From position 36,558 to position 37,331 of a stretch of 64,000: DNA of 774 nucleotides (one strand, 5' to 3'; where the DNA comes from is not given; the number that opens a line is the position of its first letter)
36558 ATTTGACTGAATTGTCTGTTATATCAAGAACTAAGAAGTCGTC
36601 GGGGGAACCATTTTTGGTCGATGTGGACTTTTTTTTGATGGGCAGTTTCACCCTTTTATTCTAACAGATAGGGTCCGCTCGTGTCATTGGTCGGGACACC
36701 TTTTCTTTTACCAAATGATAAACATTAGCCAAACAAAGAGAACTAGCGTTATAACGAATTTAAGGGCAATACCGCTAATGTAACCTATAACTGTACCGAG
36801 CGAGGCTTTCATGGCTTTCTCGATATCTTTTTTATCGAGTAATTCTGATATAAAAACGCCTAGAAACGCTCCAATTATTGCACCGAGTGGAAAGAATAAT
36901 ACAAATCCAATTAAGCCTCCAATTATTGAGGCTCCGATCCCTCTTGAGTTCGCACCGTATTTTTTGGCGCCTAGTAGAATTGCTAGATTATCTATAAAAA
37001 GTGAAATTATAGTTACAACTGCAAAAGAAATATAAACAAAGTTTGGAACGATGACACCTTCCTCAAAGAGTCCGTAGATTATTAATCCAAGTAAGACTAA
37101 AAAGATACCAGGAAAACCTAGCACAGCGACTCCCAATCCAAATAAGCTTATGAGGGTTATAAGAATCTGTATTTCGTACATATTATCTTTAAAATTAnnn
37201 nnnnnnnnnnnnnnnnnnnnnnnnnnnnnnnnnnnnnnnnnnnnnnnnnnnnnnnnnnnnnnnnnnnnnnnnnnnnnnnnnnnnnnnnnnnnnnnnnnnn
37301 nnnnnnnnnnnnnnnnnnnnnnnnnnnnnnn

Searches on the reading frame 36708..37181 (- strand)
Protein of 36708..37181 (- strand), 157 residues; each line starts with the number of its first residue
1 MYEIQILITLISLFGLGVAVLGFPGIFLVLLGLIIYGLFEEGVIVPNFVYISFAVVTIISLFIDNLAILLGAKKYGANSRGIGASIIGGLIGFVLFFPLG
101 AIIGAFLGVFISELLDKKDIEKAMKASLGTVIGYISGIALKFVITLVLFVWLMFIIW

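Call 67: list_cluster_members(proteins=[window:36708-37181:-, window:35473-36651:-, window:33892-35466:-, window:33472-33879:-])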
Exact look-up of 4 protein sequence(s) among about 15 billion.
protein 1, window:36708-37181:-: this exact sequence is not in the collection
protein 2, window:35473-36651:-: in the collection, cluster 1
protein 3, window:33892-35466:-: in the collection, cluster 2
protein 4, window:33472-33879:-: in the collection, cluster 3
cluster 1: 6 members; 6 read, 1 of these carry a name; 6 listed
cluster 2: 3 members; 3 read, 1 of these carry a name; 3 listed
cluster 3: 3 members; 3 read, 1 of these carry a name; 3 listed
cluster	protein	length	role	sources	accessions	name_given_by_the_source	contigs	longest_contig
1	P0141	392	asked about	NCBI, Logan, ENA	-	-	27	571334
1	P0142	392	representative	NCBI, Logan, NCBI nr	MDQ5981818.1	MAG: hypothetical protein QG570_576 [Patescibacteria group bacterium] | hypothetical protein [Patescibacteria group bacterium]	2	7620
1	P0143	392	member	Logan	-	-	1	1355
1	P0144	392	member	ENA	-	-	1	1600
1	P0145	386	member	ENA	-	-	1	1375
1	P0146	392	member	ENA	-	-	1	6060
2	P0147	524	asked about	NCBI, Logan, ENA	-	-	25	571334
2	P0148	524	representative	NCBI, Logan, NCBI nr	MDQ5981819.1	MAG: hypothetical protein QG570_577 [Patescibacteria group bacterium] | hypothetical protein [Patescibacteria group bacterium]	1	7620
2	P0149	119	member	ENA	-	-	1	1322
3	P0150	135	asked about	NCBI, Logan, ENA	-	-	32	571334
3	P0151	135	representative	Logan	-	-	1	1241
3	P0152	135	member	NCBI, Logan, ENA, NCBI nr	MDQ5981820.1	MAG: putative pre6S rRNA nuclease [Patescibacteria group bacterium] | putative pre6S rRNA nuclease [Patescibacteria group bacterium]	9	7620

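Call 68: find_encoding_contigs(protein=P0142, flank=10000, max_places=4)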
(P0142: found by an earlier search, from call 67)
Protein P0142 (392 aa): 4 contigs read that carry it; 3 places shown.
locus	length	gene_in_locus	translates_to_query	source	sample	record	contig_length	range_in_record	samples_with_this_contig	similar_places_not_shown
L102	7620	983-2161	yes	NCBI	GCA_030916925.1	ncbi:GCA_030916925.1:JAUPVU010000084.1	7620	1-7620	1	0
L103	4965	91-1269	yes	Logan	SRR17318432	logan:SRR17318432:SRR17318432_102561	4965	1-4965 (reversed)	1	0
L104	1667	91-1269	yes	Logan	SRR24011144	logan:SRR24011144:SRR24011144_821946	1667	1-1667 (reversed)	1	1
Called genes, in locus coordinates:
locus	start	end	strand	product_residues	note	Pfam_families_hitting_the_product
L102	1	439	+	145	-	PF07973:tRNA_SAD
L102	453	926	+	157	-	PF04306:DUF456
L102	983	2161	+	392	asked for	PF11104:PilM_2 (weak), PF06723:MreB_Mbl (weak), PF14450:FtsA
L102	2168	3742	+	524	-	PF21110:GlxA (weak)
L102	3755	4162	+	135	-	PF03652:RuvX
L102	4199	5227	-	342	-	PF00768:Peptidase_S11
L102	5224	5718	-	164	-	PF04073:tRNA_edit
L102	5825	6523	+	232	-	-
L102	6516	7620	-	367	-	PF02272:DHHA1, PF17768:RecJ_OB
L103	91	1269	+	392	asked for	PF11104:PilM_2 (weak), PF06723:MreB_Mbl (weak), PF14450:FtsA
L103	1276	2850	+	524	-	PF21110:GlxA (weak)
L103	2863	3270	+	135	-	PF03652:RuvX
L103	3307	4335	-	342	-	PF00768:Peptidase_S11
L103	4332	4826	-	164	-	PF04073:tRNA_edit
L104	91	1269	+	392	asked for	PF11104:PilM_2 (weak), PF06723:MreB_Mbl (weak), PF14450:FtsA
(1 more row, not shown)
